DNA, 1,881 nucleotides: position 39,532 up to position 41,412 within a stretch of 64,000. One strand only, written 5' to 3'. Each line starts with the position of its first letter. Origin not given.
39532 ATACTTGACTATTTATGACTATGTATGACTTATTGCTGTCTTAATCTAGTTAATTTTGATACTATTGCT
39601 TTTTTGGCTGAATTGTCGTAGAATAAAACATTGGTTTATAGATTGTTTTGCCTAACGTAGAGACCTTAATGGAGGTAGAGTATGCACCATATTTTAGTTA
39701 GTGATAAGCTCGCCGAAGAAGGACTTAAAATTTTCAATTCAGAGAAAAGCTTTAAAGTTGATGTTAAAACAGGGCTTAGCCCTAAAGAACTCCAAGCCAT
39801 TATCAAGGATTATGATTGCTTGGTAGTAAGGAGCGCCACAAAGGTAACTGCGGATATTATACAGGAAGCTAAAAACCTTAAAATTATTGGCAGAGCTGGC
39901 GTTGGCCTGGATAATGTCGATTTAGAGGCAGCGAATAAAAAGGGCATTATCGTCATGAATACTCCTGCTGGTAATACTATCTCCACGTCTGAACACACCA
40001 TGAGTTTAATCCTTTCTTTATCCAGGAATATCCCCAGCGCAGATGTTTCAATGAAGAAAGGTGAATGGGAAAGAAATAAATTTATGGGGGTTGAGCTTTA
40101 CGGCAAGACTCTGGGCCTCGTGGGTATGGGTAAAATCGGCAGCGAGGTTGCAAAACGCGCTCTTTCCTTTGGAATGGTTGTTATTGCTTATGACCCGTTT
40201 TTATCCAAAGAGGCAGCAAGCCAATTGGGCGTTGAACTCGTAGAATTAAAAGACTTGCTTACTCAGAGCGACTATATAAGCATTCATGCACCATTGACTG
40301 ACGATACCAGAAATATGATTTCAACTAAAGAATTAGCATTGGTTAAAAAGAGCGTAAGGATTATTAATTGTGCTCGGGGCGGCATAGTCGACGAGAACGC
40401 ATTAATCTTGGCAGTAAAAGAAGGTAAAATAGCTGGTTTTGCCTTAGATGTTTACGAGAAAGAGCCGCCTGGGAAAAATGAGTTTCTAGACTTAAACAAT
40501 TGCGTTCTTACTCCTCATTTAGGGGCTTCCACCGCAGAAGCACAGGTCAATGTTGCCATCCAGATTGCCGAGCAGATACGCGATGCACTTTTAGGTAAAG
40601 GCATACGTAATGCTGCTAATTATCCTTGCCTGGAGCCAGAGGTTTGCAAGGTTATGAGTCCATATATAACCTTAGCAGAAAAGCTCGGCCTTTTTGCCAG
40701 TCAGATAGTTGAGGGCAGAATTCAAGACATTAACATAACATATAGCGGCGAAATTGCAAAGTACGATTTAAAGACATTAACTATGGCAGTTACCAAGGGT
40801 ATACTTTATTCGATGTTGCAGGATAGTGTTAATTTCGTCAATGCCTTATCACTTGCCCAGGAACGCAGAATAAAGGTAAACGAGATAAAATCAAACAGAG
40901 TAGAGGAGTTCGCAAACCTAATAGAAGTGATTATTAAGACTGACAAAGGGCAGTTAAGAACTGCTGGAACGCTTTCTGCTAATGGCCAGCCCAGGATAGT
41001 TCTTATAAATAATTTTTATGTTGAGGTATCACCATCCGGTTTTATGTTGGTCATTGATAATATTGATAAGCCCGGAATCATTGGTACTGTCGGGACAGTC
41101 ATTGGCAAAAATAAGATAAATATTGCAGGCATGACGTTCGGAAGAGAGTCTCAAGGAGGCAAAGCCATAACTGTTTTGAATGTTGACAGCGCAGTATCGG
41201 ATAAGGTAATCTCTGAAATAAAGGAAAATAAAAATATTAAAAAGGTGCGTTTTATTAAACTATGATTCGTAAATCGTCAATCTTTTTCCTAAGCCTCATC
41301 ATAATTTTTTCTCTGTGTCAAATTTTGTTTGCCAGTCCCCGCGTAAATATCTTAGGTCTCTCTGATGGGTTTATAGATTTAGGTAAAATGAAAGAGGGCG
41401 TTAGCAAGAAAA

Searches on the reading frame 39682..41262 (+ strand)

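Call 8: search_protein_families(library=pfam, proteins=[window:39682-41262:+], max_evalue=0.01)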
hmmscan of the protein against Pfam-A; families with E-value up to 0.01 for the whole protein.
window:39682-41262:+ (527 aa): 6 families
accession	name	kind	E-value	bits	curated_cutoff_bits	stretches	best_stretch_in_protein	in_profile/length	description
PF02826.25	2-Hacid_dh_C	-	1.1e-64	217.5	25.1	1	107-281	1-178/178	D-isomer specific 2-hydroxyacid dehydrogenase, NAD binding domain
PF00389.36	2-Hacid_dh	-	1.4e-38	132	24.6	1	4-313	1-134/134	D-isomer specific 2-hydroxyacid dehydrogenase, catalytic domain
PF19304.4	PGDH_inter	-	1.4e-34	119.2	27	1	325-443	2-119/119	D-3-phosphoglycerate dehydrogenase intervening domain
PF01842.31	ACT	-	4.7e-08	33.1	27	1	455-515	2-63/66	ACT domain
PF22629.2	ACT_AHAS_ss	-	0.0008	20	27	1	462-517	7-63/67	AHAS small subunit-like ACT domain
PF13291.12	ACT_4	-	0.0094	17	27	0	458-522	11-78/80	ACT domain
